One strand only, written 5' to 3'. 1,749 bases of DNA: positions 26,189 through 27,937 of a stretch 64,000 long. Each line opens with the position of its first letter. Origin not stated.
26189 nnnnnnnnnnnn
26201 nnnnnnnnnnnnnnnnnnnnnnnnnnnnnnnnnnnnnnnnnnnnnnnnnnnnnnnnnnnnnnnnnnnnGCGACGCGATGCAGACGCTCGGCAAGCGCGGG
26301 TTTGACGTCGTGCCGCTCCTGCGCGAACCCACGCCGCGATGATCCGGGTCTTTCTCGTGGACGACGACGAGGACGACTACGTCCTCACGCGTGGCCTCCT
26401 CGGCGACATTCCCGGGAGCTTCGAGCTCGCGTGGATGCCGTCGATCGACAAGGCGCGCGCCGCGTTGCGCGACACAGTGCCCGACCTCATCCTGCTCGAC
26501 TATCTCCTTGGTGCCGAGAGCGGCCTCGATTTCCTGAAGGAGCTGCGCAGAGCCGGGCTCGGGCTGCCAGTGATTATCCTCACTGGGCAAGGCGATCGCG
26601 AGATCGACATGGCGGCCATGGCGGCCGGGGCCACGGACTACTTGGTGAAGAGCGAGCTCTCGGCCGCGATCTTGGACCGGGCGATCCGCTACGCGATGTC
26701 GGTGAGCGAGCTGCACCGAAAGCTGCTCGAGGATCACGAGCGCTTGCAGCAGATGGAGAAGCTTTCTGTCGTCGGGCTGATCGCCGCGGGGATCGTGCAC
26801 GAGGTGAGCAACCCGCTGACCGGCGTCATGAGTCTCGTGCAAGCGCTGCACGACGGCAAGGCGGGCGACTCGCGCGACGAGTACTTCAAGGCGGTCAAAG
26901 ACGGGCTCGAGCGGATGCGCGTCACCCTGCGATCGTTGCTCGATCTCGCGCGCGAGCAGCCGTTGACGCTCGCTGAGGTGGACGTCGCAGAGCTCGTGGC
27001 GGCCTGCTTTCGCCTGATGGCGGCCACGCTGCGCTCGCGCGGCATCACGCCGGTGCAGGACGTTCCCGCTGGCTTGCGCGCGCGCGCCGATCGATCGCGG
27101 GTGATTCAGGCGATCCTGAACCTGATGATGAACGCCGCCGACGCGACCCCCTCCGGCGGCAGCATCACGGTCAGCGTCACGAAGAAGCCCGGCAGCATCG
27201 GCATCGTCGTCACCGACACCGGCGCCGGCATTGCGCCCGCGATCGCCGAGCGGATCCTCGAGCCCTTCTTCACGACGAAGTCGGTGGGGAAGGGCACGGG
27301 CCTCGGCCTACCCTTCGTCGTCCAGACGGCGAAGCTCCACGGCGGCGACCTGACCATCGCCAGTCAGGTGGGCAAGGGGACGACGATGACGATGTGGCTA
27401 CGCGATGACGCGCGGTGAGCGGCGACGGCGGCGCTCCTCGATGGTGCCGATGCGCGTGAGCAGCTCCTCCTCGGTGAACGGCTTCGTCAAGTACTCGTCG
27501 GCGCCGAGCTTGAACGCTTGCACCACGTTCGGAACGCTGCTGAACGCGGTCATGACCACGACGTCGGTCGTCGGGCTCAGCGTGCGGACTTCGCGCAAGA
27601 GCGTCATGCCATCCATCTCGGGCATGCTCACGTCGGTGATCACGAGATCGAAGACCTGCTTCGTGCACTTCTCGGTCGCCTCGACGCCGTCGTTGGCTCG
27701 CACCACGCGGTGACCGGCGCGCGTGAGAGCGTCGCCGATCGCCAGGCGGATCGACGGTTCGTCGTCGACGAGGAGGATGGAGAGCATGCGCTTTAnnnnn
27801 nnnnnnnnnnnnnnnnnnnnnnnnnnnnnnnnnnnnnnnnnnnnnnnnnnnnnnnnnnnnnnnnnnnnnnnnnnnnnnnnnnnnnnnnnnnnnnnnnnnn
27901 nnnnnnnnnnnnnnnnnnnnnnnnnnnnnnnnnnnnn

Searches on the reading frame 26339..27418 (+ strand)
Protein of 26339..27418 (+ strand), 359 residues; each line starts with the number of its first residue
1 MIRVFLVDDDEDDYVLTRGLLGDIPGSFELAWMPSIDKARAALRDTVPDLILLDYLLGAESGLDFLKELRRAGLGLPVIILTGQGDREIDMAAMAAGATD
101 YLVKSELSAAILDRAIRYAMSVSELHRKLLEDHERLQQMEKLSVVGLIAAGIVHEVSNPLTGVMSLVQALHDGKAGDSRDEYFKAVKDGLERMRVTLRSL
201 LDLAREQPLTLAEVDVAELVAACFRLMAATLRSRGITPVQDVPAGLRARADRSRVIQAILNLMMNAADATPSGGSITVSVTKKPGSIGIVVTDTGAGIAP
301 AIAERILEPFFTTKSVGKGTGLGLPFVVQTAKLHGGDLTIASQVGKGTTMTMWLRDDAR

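Call 13: search_protein_families(library=pfam, proteins=[window:26339-27418:+], max_evalue=0.01)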
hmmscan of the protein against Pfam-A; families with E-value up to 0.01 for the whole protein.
window:26339-27418:+ (359 aa): 7 families
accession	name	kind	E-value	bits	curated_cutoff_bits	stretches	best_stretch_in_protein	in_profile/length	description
PF02518.31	HATPase_c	-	8.5e-25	87.8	26.4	1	251-356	2-109/111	Histidine kinase-, DNA gyrase B-, and HSP90-like ATPase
PF00072.30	Response_reg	-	1e-16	61.5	30.2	1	4-112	1-107/111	Response regulator receiver domain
PF00512.31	HisKA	-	1.3e-10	41.6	26.9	1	148-207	5-64/66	His Kinase A (phospho-acceptor) domain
PF10090.15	HPTransfase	-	2.3e-06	27.8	22.9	1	256-300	33-77/123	Histidine phosphotransferase C-terminal domain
PF13581.12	HATPase_c_2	-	0.0032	17.9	27.4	1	259-331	40-109/127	Histidine kinase-like ATPase domain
PF13589.12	HATPase_c_3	-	0.0033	17.9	25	1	257-309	5-56/137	Histidine kinase-, DNA gyrase B-, and HSP90-like ATPase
PF14501.12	HATPase_c_5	-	0.0066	16.8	22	0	251-343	5-91/102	GHKL domain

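Call 39: search_protein_families(library=ncbifam, proteins=[window:26339-27418:+], max_evalue=0.01)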
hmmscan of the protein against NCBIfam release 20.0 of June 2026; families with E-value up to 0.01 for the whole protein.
window:26339-27418:+ (359 aa): 145 families (the best 25 are shown)
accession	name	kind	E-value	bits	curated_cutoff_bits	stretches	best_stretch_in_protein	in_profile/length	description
NF008468.0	PRK11360.1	equivalog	5.9e-47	160.3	646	1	133-355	384-607/616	two-component system sensor histidine kinase AtoS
NF007688.0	PRK10364.1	equivalog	8.5e-45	153.3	479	1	116-355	214-450/460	two-component system sensor histidine kinase ZraS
NF052574.1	HisKinEspCMyxo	equivalog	2.2e-40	138.6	1200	1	104-354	373-635/785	serine histidine kinase EspC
NF047466.1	hybrid_RR_LvrB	exception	5.6e-35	121.2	500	1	40-351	42-371/377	hybrid histidine kinase/response regulator LvrB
NF046020.1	HisKinCckABruc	equivalog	9.6e-35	119.7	1000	1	112-354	451-705/868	cell cycle histidine kinase CckA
NF010411.0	PRK13837.1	equivalog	1.8e-34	118.9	647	1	127-354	434-673/828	two-component system VirA-like sensor kinase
NF046044.1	PnpS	equivalog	6.2e-33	114.4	400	1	131-354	158-389/390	two-component system histidine kinase PnpS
NF008312.0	PRK11100.1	equivalog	3.2e-31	108.7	356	1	139-356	250-474/477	two-component system sensor histidine kinase CreC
NF038348.1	T2SS_HK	subfamily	6.5e-31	107.4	450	2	250-354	467-571/574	histidine kinase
NF010076.0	PRK13557.1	subfamily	6.8e-31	107.3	631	1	133-353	151-391/540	histidine kinase famiy protein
NF052573.1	HisKinEspAMyxo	equivalog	1.4e-29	102.7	1400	1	127-355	368-610/755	serine histidine kinase EspA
TIGR02966.1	phoR_proteo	equivalog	5.4e-29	101.3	334.2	1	148-352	117-331/333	phosphate regulon sensor histidine kinase PhoR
NF053867.1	SprKinKinDBac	equivalog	4.3e-28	98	775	1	132-354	272-495/500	sporulation kinase KinD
TIGR02916.1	PEP_his_kin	equivalog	8.1e-28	97.4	300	1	131-354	461-678/679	XrtA/PEP-CTERM system histidine kinase PrsK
TIGR02956.1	TMAO_torS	equivalog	9.8e-28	96.7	676.5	1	150-352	469-678/967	TMAO reductase system sensor histidine kinase/response regulator TorS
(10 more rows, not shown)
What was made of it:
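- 26339..27418 (+): REC-HisKA-HATPase kinase with NmpS/LvrB architecture and no other sensor domain. It is the last gene of operon A and overlaps the receiver gene convergently by 21 nt. Calls 13 and 39.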

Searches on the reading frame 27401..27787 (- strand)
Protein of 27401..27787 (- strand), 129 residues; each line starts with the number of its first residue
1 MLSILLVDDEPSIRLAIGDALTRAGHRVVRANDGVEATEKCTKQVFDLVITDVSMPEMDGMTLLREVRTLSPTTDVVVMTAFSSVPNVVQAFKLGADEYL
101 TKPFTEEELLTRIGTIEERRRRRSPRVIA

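Call 13: search_protein_families(library=pfam, proteins=[window:27401-27787:-], max_evalue=0.01)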
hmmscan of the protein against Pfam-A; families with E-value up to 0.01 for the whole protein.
seq(129 aa): 2 families
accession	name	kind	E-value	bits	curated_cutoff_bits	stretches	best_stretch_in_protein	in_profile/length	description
PF00072.30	Response_reg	-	1.3e-32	112.7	30.2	1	4-113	1-110/111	Response regulator receiver domain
PF23198.2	PDE8A_N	-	0.0017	18.7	29.6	1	11-81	20-91/147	PDE8A-like, N-terminal domain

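Call 90: find_homologous_proteins(query=window:27401-27787:-, max_evalue=1e-20)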
Query seq(129 aa) (129 aa): 10 proteins with E <= 1e-20 among 405 candidates.
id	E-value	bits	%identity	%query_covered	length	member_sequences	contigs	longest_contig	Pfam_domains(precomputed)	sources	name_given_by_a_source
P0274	5.9e-74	263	99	100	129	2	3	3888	PF00072.31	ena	-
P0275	2.4e-59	216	81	100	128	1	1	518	PF00072.31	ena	-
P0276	7.0e-42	160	61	94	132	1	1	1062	PF00072.31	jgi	-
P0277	1.4e-40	156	61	93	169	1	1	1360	PF00072.31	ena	-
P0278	1.0e-37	147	60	93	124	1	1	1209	PF00072.31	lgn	-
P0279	4.5e-30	122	50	99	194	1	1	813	PF00158.33,PF14532.13,PF00072.31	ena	-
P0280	2.6e-28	116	53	87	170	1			PF00072.31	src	-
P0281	6.4e-28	115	51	92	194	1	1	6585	PF00158.33,PF14532.13,PF00072.31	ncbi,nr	ncbi:MAG: sigma-54-dependent Fis family transcriptional regulator, partial [Myxococcales bacterium]|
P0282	3.0e-27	113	58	78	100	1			PF00072.31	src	-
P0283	1.6e-22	98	77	51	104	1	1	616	PF00072.31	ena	-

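Call 91: find_encoding_contigs(protein=P0281, flank=7000, max_places=2)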
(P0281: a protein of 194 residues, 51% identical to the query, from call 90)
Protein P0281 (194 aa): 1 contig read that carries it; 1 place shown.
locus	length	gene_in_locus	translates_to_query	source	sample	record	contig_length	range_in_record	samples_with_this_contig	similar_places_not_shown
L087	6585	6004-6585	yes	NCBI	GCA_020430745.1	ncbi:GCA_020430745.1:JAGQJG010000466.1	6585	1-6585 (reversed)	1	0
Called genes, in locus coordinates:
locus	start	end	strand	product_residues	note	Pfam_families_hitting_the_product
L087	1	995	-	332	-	PF02550:AcetylCoA_hydro, PF13336:AcetylCoA_hyd_C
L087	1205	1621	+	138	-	PF00571:CBS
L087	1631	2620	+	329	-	PF07885:Ion_trans_2, PF02254:TrkA_N, PF02080:TrkA_C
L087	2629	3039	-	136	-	PF00571:CBS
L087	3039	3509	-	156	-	PF00582:Usp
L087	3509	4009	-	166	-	PF00571:CBS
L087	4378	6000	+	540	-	PF00989:PAS, PF08448:PAS_4, PF13426:PAS_9, PF08447:PAS_3, PF00512:HisKA, PF02518:HATPase_c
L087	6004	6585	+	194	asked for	PF00072:Response_reg, PF00158:Sigma54_activat, PF14532:Sigma54_activ_2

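Call 92: find_encoding_contigs(protein=P0277, flank=3000, max_places=2)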
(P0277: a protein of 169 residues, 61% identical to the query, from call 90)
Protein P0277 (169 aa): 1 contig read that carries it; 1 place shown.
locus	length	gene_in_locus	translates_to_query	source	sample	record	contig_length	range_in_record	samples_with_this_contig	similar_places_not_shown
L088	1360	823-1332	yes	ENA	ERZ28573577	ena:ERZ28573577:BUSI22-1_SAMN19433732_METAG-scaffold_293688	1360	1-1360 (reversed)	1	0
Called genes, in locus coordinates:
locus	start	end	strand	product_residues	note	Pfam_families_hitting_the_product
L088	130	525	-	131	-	PF00343:Phosphorylase (weak)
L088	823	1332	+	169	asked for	PF00072:Response_reg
